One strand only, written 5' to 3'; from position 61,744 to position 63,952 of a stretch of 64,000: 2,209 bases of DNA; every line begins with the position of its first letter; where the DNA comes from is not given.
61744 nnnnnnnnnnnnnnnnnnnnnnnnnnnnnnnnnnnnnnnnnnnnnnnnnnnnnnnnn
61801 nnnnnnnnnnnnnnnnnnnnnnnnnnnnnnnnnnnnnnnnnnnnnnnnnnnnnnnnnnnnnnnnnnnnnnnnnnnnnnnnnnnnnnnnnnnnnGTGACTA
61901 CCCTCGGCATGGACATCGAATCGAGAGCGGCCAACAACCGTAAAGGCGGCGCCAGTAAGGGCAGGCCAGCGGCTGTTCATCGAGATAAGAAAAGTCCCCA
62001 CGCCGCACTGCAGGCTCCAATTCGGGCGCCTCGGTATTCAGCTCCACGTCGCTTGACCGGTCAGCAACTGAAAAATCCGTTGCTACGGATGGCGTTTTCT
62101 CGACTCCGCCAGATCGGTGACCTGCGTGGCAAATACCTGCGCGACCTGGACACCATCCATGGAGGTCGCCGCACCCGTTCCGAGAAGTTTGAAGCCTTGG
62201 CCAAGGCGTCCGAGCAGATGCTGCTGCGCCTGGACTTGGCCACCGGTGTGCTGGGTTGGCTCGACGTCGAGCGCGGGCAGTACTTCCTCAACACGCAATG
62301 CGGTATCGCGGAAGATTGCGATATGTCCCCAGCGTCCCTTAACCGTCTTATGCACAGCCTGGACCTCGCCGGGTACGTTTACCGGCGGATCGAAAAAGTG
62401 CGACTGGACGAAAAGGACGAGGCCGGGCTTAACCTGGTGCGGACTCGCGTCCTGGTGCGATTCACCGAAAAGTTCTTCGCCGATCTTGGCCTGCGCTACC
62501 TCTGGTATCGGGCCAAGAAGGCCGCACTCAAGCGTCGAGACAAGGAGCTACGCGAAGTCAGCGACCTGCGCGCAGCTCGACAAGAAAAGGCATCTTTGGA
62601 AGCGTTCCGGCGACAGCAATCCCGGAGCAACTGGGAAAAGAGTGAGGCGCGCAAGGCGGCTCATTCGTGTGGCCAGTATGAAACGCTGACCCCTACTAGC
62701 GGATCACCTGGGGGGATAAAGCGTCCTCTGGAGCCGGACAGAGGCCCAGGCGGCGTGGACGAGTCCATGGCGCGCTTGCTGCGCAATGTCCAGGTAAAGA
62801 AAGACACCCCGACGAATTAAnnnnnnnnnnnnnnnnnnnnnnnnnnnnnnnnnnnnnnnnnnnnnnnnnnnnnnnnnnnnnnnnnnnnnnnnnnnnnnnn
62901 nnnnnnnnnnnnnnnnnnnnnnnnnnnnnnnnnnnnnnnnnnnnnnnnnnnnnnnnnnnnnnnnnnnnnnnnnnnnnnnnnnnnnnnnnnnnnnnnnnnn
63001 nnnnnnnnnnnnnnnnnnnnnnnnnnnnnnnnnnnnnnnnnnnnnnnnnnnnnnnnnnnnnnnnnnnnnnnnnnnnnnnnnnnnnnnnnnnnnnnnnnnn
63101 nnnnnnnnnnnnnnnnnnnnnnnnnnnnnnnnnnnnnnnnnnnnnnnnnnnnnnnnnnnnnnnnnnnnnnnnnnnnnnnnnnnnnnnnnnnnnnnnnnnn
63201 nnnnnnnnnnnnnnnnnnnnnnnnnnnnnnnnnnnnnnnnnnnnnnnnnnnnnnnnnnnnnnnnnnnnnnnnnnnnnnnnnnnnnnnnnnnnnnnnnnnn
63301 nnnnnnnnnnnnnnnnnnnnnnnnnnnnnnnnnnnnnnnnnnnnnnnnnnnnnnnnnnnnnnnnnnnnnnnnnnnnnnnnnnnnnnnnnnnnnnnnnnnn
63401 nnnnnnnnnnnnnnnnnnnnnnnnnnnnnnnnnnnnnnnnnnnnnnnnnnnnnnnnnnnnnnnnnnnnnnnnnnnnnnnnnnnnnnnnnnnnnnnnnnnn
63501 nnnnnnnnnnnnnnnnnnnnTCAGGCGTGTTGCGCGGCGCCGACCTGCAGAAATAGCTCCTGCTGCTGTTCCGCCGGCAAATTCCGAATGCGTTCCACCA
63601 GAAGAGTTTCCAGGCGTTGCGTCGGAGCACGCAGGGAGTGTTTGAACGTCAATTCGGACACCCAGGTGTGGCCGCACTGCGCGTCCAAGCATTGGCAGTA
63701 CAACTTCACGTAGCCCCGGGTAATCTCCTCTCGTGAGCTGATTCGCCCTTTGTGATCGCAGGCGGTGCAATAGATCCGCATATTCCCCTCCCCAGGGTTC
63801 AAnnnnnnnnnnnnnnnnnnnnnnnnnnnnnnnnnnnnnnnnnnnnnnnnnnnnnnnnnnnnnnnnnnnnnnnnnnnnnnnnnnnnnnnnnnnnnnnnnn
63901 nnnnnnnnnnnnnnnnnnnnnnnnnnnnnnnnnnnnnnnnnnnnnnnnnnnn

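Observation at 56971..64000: Mosaic temperate phage: serine integrase, lambda CI/Cro switch, plasmid-type initiator and P2-type late control and portal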

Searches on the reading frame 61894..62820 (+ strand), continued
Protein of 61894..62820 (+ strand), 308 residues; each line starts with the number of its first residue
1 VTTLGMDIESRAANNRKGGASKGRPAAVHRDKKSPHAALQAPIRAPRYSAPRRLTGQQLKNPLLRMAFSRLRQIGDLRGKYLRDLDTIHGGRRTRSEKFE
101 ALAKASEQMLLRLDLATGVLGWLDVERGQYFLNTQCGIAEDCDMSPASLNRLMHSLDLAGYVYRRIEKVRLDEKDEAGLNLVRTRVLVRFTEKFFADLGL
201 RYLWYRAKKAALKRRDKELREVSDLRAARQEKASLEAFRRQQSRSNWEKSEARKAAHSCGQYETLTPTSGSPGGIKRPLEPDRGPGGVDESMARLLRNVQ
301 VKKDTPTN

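Call 75: search_protein_families(library=pfam, proteins=[L076:4118-4672:+, L076:5221-5970:+, L076:5989-7743:+, L076:7979-8629:+, L076:11397-12155:+, L076:12575-13915:+, L076:14816-15187:+, L076:15250-15696:+, L076:15962-16636:+, L076:17804-18997:+], max_evalue=0.001)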
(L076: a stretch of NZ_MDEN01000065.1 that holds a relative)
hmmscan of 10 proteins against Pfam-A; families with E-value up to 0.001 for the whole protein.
L076:4118-4672:+ (184 aa): 1 family
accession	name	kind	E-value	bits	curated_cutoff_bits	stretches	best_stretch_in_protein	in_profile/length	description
PF02357.24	NusG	-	1.6e-11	45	22.2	1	10-105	1-91/93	Transcription termination factor nusG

L076:5221-5970:+ (249 aa): 1 family
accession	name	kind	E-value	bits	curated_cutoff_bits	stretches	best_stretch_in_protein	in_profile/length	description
PF10671.14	TcpQ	-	5.5e-25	87.7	27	1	165-243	2-79/80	Toxin co-regulated pilus biosynthesis protein Q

L076:5989-7743:+ (584 aa): 2 families
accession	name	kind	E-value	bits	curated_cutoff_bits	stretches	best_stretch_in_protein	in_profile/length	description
PF00263.26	Secretin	-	9.5e-11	42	27.5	1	411-549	1-131/169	Bacterial type II and III secretion system protein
PF07655.18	Secretin_N_2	-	0.00044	21.2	23.4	1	227-312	1-89/91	Secretin N-terminal domain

L076:7979-8629:+ (216 aa): 6 families
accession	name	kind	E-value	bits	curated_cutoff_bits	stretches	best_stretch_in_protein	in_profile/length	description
PF13614.12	AAA_31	-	9.9e-12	45.6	27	1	7-44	8-45/177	AAA domain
PF01656.29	CbiA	-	4.4e-10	40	25.4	1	7-114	5-54/125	CobQ/CobB/MinD/ParA nucleotide binding domain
PF09140.17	MipZ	-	8.6e-10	38.8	20.7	1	2-123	2-144/262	ATPase MipZ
PF10609.15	ParA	-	1.1e-07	32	27.1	1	7-42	10-45/246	NUBPL iron-transfer P-loop NTPase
PF06564.18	CBP_BcsQ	-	0.00021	21.3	21.3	0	2-40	3-41/234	Cellulose biosynthesis protein BcsQ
PF02374.21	ArsA_ATPase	-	0.0005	19.8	24.3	1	3-45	4-45/305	Anion-transporting ATPase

L076:11397-12155:+ (252 aa): 1 family
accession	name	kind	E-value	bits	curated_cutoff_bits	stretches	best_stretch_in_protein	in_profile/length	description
PF07867.16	DUF1654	-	1.6e-24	85.9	27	1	182-249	1-68/70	Protein of unknown function (DUF1654)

L076:12575-13915:+ (446 aa): 4 families
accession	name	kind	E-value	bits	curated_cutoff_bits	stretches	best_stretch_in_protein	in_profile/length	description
PF00817.25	IMS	-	1.4e-33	116.4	23.2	1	31-173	1-147/148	impB/mucB/samB family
PF11799.13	IMS_C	-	4.8e-18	66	20.7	1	268-376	2-102/109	impB/mucB/samB family C-terminal domain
PF13438.11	DUF4113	-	2.9e-16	59.7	24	1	394-442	2-50/51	Domain of unknown function (DUF4113)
PF21999.2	IMS_HHH_1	-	0.00051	20.9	27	0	209-242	5-38/53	DNA polymerase-iota, thumb domain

L076:14816-15187:+ (123 aa): 0 families

L076:15250-15696:+ (148 aa): 0 families

L076:15962-16636:+ (224 aa): 9 families
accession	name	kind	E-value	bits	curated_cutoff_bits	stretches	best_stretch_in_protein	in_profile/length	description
PF13614.12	AAA_31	-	2.5e-20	73.6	27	2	12-57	3-48/177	AAA domain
PF09140.17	MipZ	-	3.9e-16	59.6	20.7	1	12-139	2-150/262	ATPase MipZ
PF01656.29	CbiA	-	9.6e-14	51.9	25.4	1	14-124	2-54/125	CobQ/CobB/MinD/ParA nucleotide binding domain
PF10609.15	ParA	-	1.3e-08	35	27.1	1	12-48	5-41/246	NUBPL iron-transfer P-loop NTPase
PF07015.17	VirC1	-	2.3e-08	34.1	24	1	13-127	4-122/231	VirC1 protein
PF00448.28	SRP54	-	8.2e-08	32.5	22.7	1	13-103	5-98/196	SRP54-type protein, GTPase domain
PF02374.21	ArsA_ATPase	-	2.2e-07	30.8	24.3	1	12-60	3-50/305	Anion-transporting ATPase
PF00142.24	Fer4_NifH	-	1.3e-05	25.3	25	1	19-55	8-44/271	4Fe-4S iron sulfur cluster binding proteins, NifH/frxC family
PF06564.18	CBP_BcsQ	-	2.2e-05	24.5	21.3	0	12-50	3-41/234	Cellulose biosynthesis protein BcsQ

L076:17804-18997:+ (397 aa): 5 families
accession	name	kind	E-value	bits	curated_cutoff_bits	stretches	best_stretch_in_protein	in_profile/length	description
PF13191.12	AAA_16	-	1.2e-13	52.3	32.6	1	27-212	2-167/167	AAA ATPase domain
PF13401.12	AAA_22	-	2.2e-09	38.2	27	1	49-214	4-123/130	AAA domain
PF13173.12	AAA_14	-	7.6e-05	23.2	27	0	52-95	4-48/129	AAA domain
PF13604.12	AAA_30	-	0.0002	21.6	27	0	44-213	12-123/191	AAA domain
PF01637.24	ATPase_2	-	0.00044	20.6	33.2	1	47-197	17-133/225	ATPase domain predominantly from Archaea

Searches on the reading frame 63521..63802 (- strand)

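Call 3: search_protein_families(library=pfam, proteins=[window:63521-63802:-], max_evalue=0.01)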
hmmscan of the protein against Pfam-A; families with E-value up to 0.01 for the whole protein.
window:63521-63802:- (93 aa): 1 family
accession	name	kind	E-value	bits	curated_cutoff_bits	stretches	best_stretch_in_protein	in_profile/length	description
PF04606.18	Ogr_Delta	-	1e-08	35.4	26.3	1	12-57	2-47/47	Ogr/Delta-like zinc finger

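Call 4: search_protein_families(library=phrogs, proteins=[window:63521-63802:-], max_evalue=0.01)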
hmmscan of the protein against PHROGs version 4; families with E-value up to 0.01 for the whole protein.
window:63521-63802:- (93 aa): 2 families
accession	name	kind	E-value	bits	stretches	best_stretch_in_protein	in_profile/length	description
phrog_603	-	transcription regulation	1.4e-18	68.7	1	6-83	63-140/227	transcriptional regulator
phrog_1315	-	unknown function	0.0061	17.8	1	7-52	4-49/108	-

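Call 12: search_protein_families(library=ncbifam, proteins=[window:63521-63802:-], max_evalue=0.01)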
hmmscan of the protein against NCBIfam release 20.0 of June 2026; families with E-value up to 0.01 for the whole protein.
window:63521-63802:- (93 aa): 0 families
